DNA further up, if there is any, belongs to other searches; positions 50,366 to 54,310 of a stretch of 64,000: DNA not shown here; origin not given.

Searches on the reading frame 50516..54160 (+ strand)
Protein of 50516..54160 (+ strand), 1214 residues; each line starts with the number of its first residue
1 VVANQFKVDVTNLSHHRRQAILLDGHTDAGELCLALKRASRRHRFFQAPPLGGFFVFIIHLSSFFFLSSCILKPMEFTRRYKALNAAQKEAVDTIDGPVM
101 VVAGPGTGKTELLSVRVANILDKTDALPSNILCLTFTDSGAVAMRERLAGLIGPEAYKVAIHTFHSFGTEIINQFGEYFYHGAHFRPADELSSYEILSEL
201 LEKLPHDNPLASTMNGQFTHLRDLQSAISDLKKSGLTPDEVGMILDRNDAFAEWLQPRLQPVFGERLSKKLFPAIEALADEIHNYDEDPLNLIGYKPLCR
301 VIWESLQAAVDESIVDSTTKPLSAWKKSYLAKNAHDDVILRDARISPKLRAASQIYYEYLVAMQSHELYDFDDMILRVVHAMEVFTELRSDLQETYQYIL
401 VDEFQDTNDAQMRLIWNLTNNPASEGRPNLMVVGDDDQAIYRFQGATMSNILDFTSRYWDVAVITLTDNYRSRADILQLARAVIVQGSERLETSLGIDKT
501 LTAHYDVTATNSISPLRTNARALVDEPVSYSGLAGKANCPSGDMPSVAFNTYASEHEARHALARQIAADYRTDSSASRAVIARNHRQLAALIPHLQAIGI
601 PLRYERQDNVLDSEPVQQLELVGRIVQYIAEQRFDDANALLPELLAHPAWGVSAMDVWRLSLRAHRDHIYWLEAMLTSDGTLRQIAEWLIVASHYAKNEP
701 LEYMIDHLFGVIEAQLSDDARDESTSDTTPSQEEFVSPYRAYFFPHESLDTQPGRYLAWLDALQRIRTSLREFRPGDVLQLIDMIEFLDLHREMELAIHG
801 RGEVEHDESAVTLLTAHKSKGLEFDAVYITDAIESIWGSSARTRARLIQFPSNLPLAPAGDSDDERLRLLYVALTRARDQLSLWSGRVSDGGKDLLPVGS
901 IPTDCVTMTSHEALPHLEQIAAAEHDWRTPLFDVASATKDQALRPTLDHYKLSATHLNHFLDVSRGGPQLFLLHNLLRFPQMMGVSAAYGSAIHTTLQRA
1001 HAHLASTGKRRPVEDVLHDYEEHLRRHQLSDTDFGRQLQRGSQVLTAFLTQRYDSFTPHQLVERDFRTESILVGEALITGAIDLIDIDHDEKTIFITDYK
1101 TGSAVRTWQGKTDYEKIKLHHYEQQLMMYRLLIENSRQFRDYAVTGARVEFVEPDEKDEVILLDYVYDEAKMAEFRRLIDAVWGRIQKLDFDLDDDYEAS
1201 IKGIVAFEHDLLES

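Call 19: find_encoding_contigs(protein=window:50516-54160:+, flank=10000, max_places=1)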
Protein window:50516-54160:+ (1214 aa): no gene with exactly this product is on record in the collection.

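Call 20: search_protein_families(library=pfam, max_evalue=0.00001, proteins=[window:50516-54160:+])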
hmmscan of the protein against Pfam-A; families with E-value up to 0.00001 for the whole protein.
window:50516-54160:+ (1214 aa): 5 families
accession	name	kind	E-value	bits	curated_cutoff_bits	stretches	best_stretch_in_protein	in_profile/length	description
PF00580.27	UvrD-helicase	-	1.9e-63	215.2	23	1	84-458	1-270/271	UvrD/REP helicase N-terminal domain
PF13245.12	AAA_19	-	1e-19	71.4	25.1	2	88-194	1-72/134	AAA domain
PF13361.12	UvrD_C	-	9.2e-18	65.2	25.6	1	464-882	1-344/350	UvrD-like helicase C-terminal domain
PF12705.13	PDDEXK_1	-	4.4e-17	63.3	22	1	952-1193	2-231/247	PD-(D/E)XK nuclease superfamily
PF13538.12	UvrD_C_2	-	6.6e-11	42.3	27.4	0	857-883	25-51/52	UvrD-like helicase C-terminal domain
